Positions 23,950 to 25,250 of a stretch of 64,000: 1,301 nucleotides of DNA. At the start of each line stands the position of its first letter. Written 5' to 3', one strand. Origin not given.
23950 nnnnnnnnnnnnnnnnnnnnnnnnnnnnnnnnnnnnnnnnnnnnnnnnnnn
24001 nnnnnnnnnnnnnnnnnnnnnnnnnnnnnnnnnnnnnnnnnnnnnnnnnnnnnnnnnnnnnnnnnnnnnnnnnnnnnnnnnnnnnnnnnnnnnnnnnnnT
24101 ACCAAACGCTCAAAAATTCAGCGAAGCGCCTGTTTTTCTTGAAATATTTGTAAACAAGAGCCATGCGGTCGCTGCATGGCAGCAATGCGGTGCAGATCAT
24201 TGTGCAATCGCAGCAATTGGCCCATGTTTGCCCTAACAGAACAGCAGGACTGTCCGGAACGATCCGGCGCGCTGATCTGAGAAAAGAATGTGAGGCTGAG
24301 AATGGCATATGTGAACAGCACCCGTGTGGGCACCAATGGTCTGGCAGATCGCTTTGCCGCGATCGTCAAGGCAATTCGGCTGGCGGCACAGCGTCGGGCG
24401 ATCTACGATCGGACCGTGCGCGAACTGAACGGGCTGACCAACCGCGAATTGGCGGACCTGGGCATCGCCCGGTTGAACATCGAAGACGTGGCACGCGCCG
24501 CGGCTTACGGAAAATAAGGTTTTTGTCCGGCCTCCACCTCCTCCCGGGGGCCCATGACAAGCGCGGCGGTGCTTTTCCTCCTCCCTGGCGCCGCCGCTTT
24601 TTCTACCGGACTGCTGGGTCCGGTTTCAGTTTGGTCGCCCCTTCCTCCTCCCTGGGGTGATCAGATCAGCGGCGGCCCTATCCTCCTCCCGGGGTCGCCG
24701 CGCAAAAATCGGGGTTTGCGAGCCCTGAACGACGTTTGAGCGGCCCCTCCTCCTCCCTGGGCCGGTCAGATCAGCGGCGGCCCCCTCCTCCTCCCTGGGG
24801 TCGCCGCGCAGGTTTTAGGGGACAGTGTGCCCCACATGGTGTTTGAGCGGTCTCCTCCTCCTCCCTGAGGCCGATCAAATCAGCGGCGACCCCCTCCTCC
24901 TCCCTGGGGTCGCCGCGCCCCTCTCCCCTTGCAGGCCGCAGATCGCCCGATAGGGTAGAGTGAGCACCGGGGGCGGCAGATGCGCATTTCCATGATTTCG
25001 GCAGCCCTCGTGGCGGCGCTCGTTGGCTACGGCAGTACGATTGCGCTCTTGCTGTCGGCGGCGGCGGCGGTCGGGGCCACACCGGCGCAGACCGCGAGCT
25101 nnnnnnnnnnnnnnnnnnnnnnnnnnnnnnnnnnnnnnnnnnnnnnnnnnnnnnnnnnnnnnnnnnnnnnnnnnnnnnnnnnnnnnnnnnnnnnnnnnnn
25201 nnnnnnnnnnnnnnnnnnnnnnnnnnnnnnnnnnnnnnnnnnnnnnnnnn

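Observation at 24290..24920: DUF1127 gene followed by four tandem two-hairpin sRNAs carrying eight CCUCCUCCC loops (CcaF1/CcsR1-4 'cuckoo'-type locus)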

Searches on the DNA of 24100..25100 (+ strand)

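Call 4: search_rna_families(source=window, start=24100, end=25100, threshold=evalue, max_evalue=10, show_alignments=6)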
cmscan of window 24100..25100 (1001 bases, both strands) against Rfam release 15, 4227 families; matches with E-value up to 10: 18.
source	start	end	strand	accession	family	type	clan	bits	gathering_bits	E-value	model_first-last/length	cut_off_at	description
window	24519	24602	+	RF02791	CcsR1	Gene; sRNA;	-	71.9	65.3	1.6e-17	1-83/83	no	Conserved CCUCCUCCC motif stress-induced RNA 1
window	24839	24921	+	RF02791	CcsR1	Gene; sRNA;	-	48.1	65.3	1.7e-10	1-83/83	no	Conserved CCUCCUCCC motif stress-induced RNA 1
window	24838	24933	+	RF02344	ar14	Gene; sRNA;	-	46.6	58.8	3.4e-07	1-123/123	no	Alphaproteobacterial ar14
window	24730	24817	+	RF02344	ar14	Gene; sRNA;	-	46.4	58.8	3.7e-07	1-123/123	no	Alphaproteobacterial ar14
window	24734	24812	+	RF02791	CcsR1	Gene; sRNA;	-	45.1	65.3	1.3e-09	1-83/83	no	Conserved CCUCCUCCC motif stress-induced RNA 1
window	24629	24706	+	RF02791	CcsR1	Gene; sRNA;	-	43.2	65.3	4.7e-09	1-83/83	no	Conserved CCUCCUCCC motif stress-induced RNA 1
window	24519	24628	+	RF02344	ar14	Gene; sRNA;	-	41.5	58.8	4.6e-06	1-123/123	no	Alphaproteobacterial ar14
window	24841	24921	+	RF01066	6C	Cis-reg;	-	31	47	0.059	1-75/75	no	6C RNA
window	24734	24812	+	RF01066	6C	Cis-reg;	-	24.6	47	0.82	1-75/75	no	6C RNA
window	24629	24704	+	RF01066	6C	Cis-reg;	-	20.2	47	5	1-75/75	no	6C RNA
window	24609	24718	+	RF02342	ar7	Gene; sRNA;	-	20.1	60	0.16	1-145/145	no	Alphaproteobacterial sRNA ar7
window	24669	24701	+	RF02344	ar14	Gene; sRNA;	-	18.6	58.8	0.55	8-40/123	no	Alphaproteobacterial ar14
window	24841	24920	+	RF02833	Scr3202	Gene; sRNA;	-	18.6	52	6.1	1-95/95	no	Streptomyces RNA 3202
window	24478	24602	+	RF02342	ar7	Gene; sRNA;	-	17.2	60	0.71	1-145/145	no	Alphaproteobacterial sRNA ar7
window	24561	24633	+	RF02868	ncS037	Gene; sRNA;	-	16.8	112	4.1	1-152/152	no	Burkholderia sRNA 37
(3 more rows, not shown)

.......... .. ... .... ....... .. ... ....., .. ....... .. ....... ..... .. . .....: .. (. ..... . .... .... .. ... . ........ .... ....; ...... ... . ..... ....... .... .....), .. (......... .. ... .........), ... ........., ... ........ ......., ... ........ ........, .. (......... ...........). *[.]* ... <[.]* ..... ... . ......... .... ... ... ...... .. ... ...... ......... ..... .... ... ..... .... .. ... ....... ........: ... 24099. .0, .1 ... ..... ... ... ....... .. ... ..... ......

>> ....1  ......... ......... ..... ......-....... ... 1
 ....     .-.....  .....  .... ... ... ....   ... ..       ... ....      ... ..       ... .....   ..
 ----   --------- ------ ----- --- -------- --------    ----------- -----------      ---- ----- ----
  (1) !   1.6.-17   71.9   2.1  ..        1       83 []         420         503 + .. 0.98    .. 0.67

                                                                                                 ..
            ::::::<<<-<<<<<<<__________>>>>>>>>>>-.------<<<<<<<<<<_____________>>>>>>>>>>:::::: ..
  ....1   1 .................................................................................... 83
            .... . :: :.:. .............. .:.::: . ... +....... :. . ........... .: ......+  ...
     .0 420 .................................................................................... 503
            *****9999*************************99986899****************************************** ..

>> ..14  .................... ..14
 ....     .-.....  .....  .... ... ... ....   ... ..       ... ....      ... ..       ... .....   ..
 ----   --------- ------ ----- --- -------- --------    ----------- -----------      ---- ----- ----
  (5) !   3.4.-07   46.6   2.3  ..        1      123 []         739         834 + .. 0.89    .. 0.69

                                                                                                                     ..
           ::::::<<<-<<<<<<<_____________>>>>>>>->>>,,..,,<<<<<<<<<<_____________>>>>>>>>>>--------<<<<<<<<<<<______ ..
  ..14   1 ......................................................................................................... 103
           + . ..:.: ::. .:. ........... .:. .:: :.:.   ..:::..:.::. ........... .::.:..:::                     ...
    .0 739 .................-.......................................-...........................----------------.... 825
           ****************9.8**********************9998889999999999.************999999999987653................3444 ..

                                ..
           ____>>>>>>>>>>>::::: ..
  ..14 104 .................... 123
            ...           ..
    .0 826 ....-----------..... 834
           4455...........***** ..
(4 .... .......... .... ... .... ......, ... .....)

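Call 18: build_rna_model(alignment_id=A2)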
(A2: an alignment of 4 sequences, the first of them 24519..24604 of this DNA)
Model R1 built from alignment A2 (4 sequences, 89 columns); structure: RNAalifold consensus.
model positions 86; base pairs 22; branch points 1; effective number of sequences 1.53; information 0.661 bits per position. Calibrated on 0.2 Mb of random sequence (short: E-values are rough).
structure used (alignment columns):
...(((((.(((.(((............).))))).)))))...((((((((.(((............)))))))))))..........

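Call 19: search_with_rna_model(model_id=R1, sources=[window, L001, L002, L003, L004, L005, L006, L007, L008, L009, L010, L011, L012, L013, L014, L015, L016, L017, L018, L019, L020, L021, L022, L023, L024, L025, L026, L027, L028, L029, L030, L031, L032, L033, L034, L035, L036, L037, L038, L039, L040, L041, L042, L043, L044, L045, L046, L047, L048, L049, L050, L051, L052, L053, L054, L055, L056, L057, L058, L059, L060, L061, L062, L063, L064, L065, L066, L067, L068, L069, L070, L071, L072, L073, L074, L075, L076, L077, L078, L079, L080], max_evalue=0.001, make_alignment=true)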
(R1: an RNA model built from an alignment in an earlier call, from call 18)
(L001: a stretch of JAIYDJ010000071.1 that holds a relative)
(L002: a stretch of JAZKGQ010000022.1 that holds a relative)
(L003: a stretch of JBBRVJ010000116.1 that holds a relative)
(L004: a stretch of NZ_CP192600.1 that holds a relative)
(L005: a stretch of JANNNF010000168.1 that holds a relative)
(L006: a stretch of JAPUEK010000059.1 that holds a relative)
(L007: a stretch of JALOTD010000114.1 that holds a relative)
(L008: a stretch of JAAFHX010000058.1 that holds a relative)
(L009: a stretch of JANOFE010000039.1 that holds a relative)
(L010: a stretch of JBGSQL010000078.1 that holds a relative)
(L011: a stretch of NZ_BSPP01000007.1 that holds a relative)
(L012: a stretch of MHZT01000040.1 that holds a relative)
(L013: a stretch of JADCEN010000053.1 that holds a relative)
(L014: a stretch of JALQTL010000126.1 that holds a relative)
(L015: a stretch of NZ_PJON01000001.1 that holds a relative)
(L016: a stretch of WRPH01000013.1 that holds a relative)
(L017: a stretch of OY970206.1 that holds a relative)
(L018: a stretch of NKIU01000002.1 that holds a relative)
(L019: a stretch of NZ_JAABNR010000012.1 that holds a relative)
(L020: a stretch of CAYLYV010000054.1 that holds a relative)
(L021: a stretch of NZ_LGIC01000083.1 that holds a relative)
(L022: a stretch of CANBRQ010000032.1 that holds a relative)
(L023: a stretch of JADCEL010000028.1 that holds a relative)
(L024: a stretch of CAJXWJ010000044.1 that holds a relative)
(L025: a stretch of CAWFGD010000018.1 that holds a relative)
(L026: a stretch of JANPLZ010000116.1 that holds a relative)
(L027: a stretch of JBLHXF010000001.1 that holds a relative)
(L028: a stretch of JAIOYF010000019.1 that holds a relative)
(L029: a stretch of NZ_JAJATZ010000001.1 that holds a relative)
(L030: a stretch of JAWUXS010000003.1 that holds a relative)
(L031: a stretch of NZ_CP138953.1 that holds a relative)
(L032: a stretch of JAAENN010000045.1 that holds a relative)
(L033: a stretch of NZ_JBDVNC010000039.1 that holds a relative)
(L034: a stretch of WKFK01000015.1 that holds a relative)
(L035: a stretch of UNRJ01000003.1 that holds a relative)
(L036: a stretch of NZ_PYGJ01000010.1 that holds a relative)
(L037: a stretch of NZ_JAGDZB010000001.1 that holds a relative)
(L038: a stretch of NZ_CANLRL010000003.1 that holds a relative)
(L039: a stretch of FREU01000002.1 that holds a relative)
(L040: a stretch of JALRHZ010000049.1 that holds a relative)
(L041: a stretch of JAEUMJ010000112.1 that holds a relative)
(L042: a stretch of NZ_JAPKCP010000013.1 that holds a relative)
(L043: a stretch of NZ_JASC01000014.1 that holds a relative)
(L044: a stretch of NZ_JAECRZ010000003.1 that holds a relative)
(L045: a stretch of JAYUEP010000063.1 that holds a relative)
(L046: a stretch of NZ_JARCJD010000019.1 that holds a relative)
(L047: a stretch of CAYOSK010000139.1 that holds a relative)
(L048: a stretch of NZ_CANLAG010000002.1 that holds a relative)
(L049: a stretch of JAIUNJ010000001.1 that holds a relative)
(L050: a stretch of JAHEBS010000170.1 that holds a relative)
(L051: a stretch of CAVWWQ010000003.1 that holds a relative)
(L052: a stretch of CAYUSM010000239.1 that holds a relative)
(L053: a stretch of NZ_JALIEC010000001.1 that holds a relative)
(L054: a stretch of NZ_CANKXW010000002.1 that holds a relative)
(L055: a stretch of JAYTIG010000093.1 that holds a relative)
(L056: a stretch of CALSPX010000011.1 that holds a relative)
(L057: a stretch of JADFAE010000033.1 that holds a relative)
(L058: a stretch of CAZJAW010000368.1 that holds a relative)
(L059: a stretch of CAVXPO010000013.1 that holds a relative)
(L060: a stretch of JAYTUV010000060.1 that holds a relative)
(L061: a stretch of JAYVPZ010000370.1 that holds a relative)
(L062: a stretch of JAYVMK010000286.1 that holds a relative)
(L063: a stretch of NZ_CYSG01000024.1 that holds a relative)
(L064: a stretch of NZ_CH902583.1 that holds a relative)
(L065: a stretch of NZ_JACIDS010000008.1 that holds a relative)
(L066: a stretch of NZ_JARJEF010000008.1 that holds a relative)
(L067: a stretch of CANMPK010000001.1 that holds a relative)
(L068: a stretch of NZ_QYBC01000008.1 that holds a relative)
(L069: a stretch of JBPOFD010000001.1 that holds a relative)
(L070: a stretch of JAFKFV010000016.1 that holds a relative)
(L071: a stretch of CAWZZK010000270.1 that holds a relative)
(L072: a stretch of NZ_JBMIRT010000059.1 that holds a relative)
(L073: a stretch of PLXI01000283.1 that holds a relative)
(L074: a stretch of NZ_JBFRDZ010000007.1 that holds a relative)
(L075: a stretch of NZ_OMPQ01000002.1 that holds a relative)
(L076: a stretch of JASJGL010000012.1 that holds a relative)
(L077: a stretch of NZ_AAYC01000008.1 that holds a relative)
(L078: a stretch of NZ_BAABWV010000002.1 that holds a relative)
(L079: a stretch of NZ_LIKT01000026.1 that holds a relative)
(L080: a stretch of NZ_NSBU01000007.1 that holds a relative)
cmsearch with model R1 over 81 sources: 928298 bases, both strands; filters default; matches with E-value up to 0.001: 130.
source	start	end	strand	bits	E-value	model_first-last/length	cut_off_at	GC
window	24841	24926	+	102.9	2.5e-17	1-86/86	no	0.7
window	24734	24817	+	99.2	1.4e-16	1-86/86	no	0.71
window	24629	24711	+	91.6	4.3e-15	1-86/86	no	0.66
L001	6432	6517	+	91.4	4.5e-15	1-86/86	no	0.7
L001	6327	6410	+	85.3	7.3e-14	1-86/86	no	0.68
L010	6238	6321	+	83.6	1.5e-13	1-86/86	no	0.68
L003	5541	5622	+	79.9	8.2e-13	1-86/86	no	0.71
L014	4971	5056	+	76.8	3.4e-12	1-86/86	no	0.69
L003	5431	5515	+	73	1.9e-11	1-86/86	no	0.71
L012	6472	6556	+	71.8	3.2e-11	1-86/86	no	0.68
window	24521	24604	+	70.4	6e-11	1-86/86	no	0.67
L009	695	777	+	69.3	9.7e-11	1-86/86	no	0.63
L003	5309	5392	+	68.9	1.2e-10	1-86/86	no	0.64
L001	6220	6305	+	68.8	1.2e-10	1-86/86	no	0.67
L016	6310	6391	+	68.3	1.6e-10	1-86/86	no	0.67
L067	6119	6201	+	66.8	3e-10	1-86/86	no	0.53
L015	6218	6302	+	65.9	4.5e-10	1-86/86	no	0.67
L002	6447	6530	+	65.1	6.5e-10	1-86/86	no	0.68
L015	6407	6492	+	64.9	7.1e-10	1-86/86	no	0.65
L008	6441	6522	+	64.7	7.8e-10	1-86/86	no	0.73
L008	6334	6417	+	64.7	7.9e-10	1-86/86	no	0.69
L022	4035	4118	+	64.6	8.3e-10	1-86/86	no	0.71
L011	6689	6770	+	64.3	9.6e-10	1-86/86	no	0.66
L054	6242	6328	+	64.2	9.7e-10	1-86/86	no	0.62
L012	6308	6393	+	64.2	1e-09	1-86/86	no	0.64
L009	800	880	+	64.1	1e-09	1-86/86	no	0.7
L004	6220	6305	+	64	1.1e-09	1-86/86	no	0.64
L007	6220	6305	+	62.9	1.7e-09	1-86/86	no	0.62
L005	2006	2088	+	62.5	2.1e-09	1-86/86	no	0.66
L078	6235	6319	+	62.5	2.2e-09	1-86/86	no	0.61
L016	6393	6474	+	61.7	3.1e-09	1-86/86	no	0.67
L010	6127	6215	+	61.4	3.4e-09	1-86/86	no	0.67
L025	6308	6389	+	61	4.2e-09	1-86/86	no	0.67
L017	6326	6409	+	60.8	4.6e-09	1-86/86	no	0.65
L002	6329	6412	+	60.5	5.3e-09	1-86/86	no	0.67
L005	2239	2322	+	60.3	5.7e-09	1-86/86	no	0.62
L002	6221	6308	+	60.1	6.3e-09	1-86/86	no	0.58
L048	6243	6329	+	59.7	7.4e-09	1-86/86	no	0.6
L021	6425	6509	+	59.7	7.5e-09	1-86/86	no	0.65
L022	4236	4319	+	59.5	8.3e-09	1-86/86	no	0.71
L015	6612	6696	+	58.7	1.2e-08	1-86/86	no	0.71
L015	6511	6594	+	58.1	1.5e-08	1-86/86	no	0.69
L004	6325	6410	+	57.8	1.8e-08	1-86/86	no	0.7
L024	6308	6389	+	57.8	1.8e-08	1-86/86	no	0.65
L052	2898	2983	+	57.7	1.8e-08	1-86/86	no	0.57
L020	1291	1372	+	57.7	1.9e-08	1-86/86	no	0.67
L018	6383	6464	+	57.4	2.1e-08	1-86/86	no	0.66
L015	6304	6388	+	57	2.6e-08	1-86/86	no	0.71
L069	5718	5802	+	57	2.6e-08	1-86/86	no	0.64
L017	6217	6303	+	56.3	3.5e-08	1-86/86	no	0.59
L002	6547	6630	+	55.9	4.3e-08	1-86/86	no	0.7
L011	6535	6617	+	55.6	4.7e-08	1-86/86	no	0.66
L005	2124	2207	+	55.5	5e-08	1-86/86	no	0.65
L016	6626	6706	+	55.4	5.2e-08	1-86/86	no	0.74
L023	6334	6414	+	55.2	5.8e-08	1-86/86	no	0.73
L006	2506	2584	+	54.7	7.3e-08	1-86/86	no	0.72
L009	588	672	+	54.2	9e-08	1-86/86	no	0.6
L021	6664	6746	+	53.8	1.1e-07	1-86/86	no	0.65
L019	6275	6358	+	53.8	1.1e-07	1-86/86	no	0.68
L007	6535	6615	+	53.3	1.3e-07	1-86/86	no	0.69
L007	6328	6412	+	53.3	1.3e-07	1-86/86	no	0.69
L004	6428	6511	+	53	1.6e-07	1-86/86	no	0.71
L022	3851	3934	+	52.9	1.6e-07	1-86/86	no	0.73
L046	6225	6309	+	52.9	1.6e-07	1-86/86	no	0.55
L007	6434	6516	+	52.8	1.7e-07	1-86/86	no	0.73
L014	4860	4947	+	52.7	1.8e-07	1-86/86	no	0.61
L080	6223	6308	+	52.4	2e-07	1-86/86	no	0.57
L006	2339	2424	+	52.4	2.1e-07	1-86/86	no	0.72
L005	1902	1985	+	52.2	2.2e-07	1-86/86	no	0.61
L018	6615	6696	+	51.8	2.6e-07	1-86/86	no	0.7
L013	6334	6414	+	51.7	2.8e-07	1-86/86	no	0.74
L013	6223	6311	+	51.3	3.4e-07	1-86/86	no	0.69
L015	6715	6794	+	51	3.8e-07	1-86/86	no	0.68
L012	6220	6304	+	50.6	4.5e-07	1-86/86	no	0.66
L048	6359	6443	+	50.2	5.5e-07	1-86/86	no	0.67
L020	1569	1652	+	50.2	5.5e-07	1-86/86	no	0.68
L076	6177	6261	+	50.1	5.7e-07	1-86/86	no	0.62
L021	6782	6863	+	49.8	6.5e-07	1-86/86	no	0.66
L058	1578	1664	+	49.8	6.6e-07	1-86/86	no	0.57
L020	1724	1806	+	49.7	6.7e-07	1-86/86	no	0.71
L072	6194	6278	+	49.6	7.1e-07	1-86/86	no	0.58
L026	6220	6305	+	48.8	1e-06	1-86/86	no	0.6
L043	5723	5808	+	48.6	1.1e-06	1-86/86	no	0.52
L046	6544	6636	+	48.3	1.3e-06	1-86/86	no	0.59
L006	2252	2338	+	47.7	1.7e-06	1-86/86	no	0.7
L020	1129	1213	+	47.6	1.8e-06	1-86/86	no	0.69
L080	6435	6520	+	47.3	2e-06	1-86/86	no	0.55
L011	6219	6306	+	46.6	2.7e-06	1-86/86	no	0.67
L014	4751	4838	+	46.6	2.8e-06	1-86/86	no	0.64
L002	6656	6738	+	46.1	3.4e-06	1-86/86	no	0.72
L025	6471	6552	+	45.4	4.7e-06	1-86/86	no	0.61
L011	6383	6462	+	45.3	5e-06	1-86/86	no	0.66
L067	6326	6413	+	44.8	6.1e-06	1-86/86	no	0.59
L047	2601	2692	+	44.5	7e-06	1-86/86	no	0.62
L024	6541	6623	+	44.3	7.9e-06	1-86/86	no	0.69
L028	6297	6379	+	44.1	8.5e-06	1-86/86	no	0.59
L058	1697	1786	+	44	9e-06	1-86/86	no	0.61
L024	6219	6306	+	43.8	1e-05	1-86/86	no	0.65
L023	6220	6308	+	43.6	1.1e-05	1-86/86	no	0.7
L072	6411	6501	+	43.3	1.2e-05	1-86/86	no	0.56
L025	6219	6306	+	42.9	1.5e-05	1-86/86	no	0.62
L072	6299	6387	+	42.7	1.6e-05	1-86/86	no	0.63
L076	6322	6413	+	42.6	1.7e-05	1-86/86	no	0.67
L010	6354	6441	+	42.4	1.8e-05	1-86/86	no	0.7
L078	6541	6631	+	42.3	1.9e-05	1-86/86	no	0.64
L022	4138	4217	+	41.9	2.3e-05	1-86/86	no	0.65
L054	6358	6446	+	41.7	2.5e-05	1-86/86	no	0.64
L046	6329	6418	+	41.3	3e-05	1-86/86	no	0.62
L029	6447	6537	+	41.2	3.2e-05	1-86/86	no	0.68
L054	6466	6553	+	41.2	3.2e-05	1-86/86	no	0.62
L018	6222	6306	+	41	3.4e-05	1-86/86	no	0.67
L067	6220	6306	+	40.8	3.8e-05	1-86/86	no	0.63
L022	3741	3826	+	40.8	3.9e-05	1-86/86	no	0.59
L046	6438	6527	+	40.7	3.9e-05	1-86/86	no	0.6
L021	6222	6306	+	40.3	4.8e-05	1-86/86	no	0.66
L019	6573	6653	+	40.2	4.9e-05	1-86/86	no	0.78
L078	6382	6472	+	40.1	5.3e-05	1-86/86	no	0.68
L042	6352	6435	+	39.9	5.7e-05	1-86/86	no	0.56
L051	6226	6308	+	39.5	6.7e-05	1-86/86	no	0.59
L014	5165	5255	+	39.4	7.1e-05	1-86/86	no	0.73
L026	6394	6480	+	39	8.7e-05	1-86/86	no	0.66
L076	6445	6534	+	38.3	0.00012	1-86/86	no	0.64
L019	6376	6456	+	38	0.00013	1-86/86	no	0.78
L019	6474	6554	+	37.2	0.00019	1-86/86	no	0.78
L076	6563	6652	+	37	0.00021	1-86/86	no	0.62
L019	6777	6854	+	37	0.00021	1-86/86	no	0.76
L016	6222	6308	+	36.6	0.00026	1-86/86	no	0.64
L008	6224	6310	+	36.1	0.00032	1-86/86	no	0.69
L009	908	991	+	36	0.00033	1-86/86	no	0.63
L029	6617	6705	+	35.5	0.00041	1-86/86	no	0.62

Alignment A3: 130 matches aligned to the model, 157 columns, each read 5' to 3' on its own strand. Consensus structure (alignment columns), stored with it:
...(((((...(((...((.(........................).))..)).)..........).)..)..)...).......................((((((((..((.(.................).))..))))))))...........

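Call 56: search_rna_families(sources=[L001, L002, L003, L004, L006, L007, L011, L012, L015, L016, L019, L021], threshold=gathering)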
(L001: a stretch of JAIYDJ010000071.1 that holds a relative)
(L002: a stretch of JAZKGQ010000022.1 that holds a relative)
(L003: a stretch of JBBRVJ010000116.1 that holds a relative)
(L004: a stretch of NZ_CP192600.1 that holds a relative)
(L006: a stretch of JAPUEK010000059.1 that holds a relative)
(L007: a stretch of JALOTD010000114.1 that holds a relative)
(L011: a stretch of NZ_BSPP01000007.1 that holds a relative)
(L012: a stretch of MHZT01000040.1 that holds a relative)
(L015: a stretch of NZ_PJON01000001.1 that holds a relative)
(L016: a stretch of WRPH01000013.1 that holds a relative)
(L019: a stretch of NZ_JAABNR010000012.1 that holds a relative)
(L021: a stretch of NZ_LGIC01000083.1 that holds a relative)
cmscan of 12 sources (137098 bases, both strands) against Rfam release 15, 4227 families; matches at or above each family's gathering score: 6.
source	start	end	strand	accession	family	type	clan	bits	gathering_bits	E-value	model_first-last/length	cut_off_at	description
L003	5306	5390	+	RF02791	CcsR1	Gene; sRNA;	-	80.5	65.3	6.2e-18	1-83/83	no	Conserved CCUCCUCCC motif stress-induced RNA 1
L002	6217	6303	+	RF02791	CcsR1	Gene; sRNA;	-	73.5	65.3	7.3e-16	1-83/83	no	Conserved CCUCCUCCC motif stress-induced RNA 1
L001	6218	6300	+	RF02791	CcsR1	Gene; sRNA;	-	72.4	65.3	1.5e-15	1-83/83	no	Conserved CCUCCUCCC motif stress-induced RNA 1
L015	6216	6345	+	RF02344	ar14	Gene; sRNA;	-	61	58.8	2.9e-08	1-123/123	no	Alphaproteobacterial ar14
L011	6531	6650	+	RF02344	ar14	Gene; sRNA;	-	60.9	58.8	3.1e-08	1-123/123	no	Alphaproteobacterial ar14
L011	6380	6497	+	RF02344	ar14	Gene; sRNA;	-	59.4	58.8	6.9e-08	1-123/123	no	Alphaproteobacterial ar14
